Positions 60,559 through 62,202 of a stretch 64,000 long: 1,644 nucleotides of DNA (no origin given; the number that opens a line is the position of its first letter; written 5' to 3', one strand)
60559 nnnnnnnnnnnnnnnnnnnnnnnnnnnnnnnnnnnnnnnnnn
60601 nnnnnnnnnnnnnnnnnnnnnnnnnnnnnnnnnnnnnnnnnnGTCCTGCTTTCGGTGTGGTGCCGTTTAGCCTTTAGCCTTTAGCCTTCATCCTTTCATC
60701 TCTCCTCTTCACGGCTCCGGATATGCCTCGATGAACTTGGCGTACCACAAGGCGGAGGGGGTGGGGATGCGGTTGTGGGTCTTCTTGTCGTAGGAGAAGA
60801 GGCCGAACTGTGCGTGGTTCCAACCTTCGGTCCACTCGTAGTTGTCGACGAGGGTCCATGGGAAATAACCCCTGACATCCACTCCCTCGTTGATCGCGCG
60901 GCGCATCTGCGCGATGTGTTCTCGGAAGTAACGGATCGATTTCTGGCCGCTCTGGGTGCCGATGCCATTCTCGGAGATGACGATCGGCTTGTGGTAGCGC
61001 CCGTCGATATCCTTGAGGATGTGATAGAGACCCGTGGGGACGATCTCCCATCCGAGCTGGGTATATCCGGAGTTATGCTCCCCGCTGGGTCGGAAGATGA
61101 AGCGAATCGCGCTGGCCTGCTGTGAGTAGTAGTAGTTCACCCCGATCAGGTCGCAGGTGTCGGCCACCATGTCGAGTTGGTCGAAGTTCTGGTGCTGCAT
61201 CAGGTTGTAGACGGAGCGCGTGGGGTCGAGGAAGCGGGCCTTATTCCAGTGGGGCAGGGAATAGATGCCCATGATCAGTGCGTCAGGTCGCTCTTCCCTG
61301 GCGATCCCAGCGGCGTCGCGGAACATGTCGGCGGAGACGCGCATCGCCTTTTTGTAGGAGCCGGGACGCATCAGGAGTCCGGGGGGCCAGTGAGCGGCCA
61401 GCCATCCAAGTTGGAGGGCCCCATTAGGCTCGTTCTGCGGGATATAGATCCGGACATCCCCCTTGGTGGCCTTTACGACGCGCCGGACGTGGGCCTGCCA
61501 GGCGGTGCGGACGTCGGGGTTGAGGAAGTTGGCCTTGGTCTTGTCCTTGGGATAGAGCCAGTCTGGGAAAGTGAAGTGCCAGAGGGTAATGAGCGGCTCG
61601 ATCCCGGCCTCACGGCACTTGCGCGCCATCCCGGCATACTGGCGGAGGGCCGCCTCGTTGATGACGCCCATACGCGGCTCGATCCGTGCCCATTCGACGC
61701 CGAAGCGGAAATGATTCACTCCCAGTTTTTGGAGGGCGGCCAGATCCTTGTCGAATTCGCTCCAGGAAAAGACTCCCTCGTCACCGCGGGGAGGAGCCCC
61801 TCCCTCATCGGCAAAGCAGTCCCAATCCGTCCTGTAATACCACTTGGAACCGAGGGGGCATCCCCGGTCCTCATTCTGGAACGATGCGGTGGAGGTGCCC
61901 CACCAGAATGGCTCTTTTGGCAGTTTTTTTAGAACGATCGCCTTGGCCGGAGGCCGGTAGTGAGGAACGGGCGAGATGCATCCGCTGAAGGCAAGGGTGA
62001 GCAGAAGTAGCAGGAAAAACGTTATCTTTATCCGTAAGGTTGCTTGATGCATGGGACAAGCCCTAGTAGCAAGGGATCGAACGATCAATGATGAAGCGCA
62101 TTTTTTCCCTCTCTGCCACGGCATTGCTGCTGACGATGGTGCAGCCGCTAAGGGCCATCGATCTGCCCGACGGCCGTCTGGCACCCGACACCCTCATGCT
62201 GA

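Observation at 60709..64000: Two paralogous exported GH1 lipoproteins flanking a secreted unknown protein on a GC-richer segment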

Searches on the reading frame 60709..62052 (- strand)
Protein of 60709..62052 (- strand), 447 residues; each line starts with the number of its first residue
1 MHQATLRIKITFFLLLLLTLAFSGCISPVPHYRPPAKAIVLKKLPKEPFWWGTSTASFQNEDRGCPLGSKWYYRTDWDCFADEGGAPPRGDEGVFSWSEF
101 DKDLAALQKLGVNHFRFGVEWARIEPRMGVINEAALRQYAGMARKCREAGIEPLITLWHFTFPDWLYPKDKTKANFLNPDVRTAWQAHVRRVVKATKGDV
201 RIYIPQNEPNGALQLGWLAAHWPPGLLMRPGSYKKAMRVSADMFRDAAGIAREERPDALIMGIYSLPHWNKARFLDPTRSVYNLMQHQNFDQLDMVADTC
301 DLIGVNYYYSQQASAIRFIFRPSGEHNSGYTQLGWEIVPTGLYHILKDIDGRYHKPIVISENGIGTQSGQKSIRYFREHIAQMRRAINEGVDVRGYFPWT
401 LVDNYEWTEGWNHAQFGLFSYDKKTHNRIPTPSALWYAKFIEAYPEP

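Call 3: search_protein_families(library=pfam, proteins=[window:60709-62052:-], max_evalue=0.01)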
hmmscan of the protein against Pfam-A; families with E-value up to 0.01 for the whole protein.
window:60709-62052:- (447 aa): 1 family
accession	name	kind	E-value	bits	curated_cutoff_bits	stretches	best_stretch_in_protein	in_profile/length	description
PF00232.24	Glyco_hydro_1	-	7e-59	199.9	22.6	2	290-443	277-450/453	Glycosyl hydrolase family 1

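Call 9: search_protein_families(library=ncbifam, proteins=[window:60709-62052:-], max_evalue=0.01)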
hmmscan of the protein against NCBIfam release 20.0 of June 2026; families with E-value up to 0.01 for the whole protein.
window:60709-62052:- (447 aa): 8 families
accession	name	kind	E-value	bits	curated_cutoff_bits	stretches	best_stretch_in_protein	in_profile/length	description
TIGR03356.1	BGL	equivalog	3.4e-59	200.8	478.5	2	280-437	260-427/427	GH1 family beta-glucosidase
NF010036.0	PRK13511.1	subfamily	9.4e-42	143.2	610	2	330-440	342-462/469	6-phospho-beta-galactosidase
NF041004.1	Beta_gal_BgaS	equivalog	9.5e-38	129.9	475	2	130-439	122-461/479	beta-galactosidase BgaS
TIGR01233.1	lacG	equivalog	2.3e-32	112.5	561.2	2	331-442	342-467/472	6-phospho-beta-galactosidase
NF007158.0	PRK09593.1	subfamily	5.6e-25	88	639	2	95-220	70-194/478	6-phospho-beta-glucosidase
NF007154.0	PRK09589.1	subfamily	1.1e-23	83.8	624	2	291-442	296-470/476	6-phospho-beta-glucosidase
NF007356.0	PRK09852.1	subfamily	6.6e-23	81.1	623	2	294-443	297-468/474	6-phospho-beta-glucosidase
NF011589.0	PRK15014.1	subfamily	4.5e-20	72.4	686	2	295-424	302-448/477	6-phospho-beta-glucosidase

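Call 10: search_solved_structures(query=window:60709-62052:-, max_evalue=0.001, show_alignments=1)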
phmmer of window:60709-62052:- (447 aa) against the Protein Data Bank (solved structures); distinct sequences matched with E-value up to 0.001: 193 (the best 60 are shown).
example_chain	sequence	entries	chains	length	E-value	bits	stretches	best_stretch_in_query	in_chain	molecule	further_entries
6z1h_A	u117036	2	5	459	7.1e-52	180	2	290-442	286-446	ANCESTRAL RECONSTRUCTED GLYCOSIDASE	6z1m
1vff_A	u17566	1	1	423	1.6e-50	175.6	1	47-440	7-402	beta-glucosidase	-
8in1_A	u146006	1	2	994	2e-48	168.7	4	337-441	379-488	Beta-Glucosidase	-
8j3m_A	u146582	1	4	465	8.8e-43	150.1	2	291-443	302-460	Beta-glucosidase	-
3cmj_A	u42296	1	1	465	2e-42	148.9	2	290-441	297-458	Beta-glucosidase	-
8j5l_A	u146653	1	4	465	2.2e-42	148.8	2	291-443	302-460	Beta-glucosidase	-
9uct_A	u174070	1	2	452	5.3e-42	147.5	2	300-442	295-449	beta-glucosidase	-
4hz6_A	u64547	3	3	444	5.7e-42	147.4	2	290-441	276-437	Beta-glucosidase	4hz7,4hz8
8j5m_A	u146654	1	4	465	8.6e-42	146.8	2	291-443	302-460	Beta-glucosidase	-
1od0_A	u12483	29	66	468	2.4e-41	145.3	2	290-441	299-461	BETA-GLUCOSIDASE A | BETA-GLUCOSIDASE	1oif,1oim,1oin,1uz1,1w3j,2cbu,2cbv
1ug6_A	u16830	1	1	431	1.3e-40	142.9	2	292-441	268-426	beta-glycosidase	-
9gci_A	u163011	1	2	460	1.5e-40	142.7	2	301-442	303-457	beta-glucosidase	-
9gcj_A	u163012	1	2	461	1.5e-40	142.7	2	301-442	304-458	beta-glucosidase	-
1np2_A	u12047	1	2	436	1.6e-40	142.6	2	293-441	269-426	beta-glycosidase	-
9w4b_A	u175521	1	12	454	9.5e-40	140.1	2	301-442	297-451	beta-glucosidase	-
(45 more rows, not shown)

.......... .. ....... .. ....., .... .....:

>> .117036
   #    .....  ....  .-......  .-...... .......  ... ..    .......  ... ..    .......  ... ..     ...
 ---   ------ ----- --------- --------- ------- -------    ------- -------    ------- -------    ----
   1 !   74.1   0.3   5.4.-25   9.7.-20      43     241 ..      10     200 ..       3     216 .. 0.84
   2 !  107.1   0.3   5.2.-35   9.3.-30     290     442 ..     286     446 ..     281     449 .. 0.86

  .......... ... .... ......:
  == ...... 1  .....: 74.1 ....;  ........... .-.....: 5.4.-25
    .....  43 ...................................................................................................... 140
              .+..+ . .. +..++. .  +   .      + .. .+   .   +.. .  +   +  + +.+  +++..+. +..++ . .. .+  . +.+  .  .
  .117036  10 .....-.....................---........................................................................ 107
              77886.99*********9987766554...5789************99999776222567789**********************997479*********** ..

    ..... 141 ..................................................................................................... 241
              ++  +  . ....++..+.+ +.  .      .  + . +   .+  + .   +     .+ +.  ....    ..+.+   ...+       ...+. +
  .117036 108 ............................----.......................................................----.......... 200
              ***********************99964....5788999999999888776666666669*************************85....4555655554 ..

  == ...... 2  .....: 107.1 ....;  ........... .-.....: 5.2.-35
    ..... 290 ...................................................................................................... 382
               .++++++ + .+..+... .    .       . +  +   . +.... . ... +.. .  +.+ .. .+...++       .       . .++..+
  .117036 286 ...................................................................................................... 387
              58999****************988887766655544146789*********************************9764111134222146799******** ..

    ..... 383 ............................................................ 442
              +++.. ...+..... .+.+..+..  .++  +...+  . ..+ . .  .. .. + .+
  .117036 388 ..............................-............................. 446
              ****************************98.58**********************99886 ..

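Call 29: find_homologous_proteins(query=window:60709-62052:-, max_evalue=1e-20)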
Query window:60709-62052:- (447 aa): 1613 proteins with E <= 1e-20 among 5666 candidates; the best 120 are listed.
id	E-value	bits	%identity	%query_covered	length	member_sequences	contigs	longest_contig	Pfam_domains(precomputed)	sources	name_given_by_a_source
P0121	0.0e+0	1078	100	100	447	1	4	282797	PF00232.25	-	-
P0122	0.0e+0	1075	100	100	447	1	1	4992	PF00232.25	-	-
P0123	0.0e+0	1072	99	100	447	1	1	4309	PF00232.25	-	-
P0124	0.0e+0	1062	99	100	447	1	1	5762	PF00232.25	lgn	-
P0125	0.0e+0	1060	98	100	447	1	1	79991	PF00232.25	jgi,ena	jgi:beta-glucosidase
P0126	0.0e+0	1060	98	100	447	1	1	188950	PF00232.25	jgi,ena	jgi:beta-glucosidase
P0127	0.0e+0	1058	98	100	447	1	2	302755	PF00232.25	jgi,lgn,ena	jgi:beta-glucosidase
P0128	0.0e+0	1058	98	100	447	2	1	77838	PF00232.25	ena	-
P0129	0.0e+0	1057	98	100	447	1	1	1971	PF00232.25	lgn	-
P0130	0.0e+0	1056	98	100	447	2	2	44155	PF00232.25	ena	-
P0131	0.0e+0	1056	98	100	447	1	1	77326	PF00232.25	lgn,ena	-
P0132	0.0e+0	1056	98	100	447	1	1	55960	PF00232.25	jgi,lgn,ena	jgi:beta-glucosidase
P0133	0.0e+0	1055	98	100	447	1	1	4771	PF00232.25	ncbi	-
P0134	0.0e+0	1053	98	100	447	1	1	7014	PF00232.25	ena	-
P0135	0.0e+0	1053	98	100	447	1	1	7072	PF00232.25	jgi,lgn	jgi:beta-glucosidase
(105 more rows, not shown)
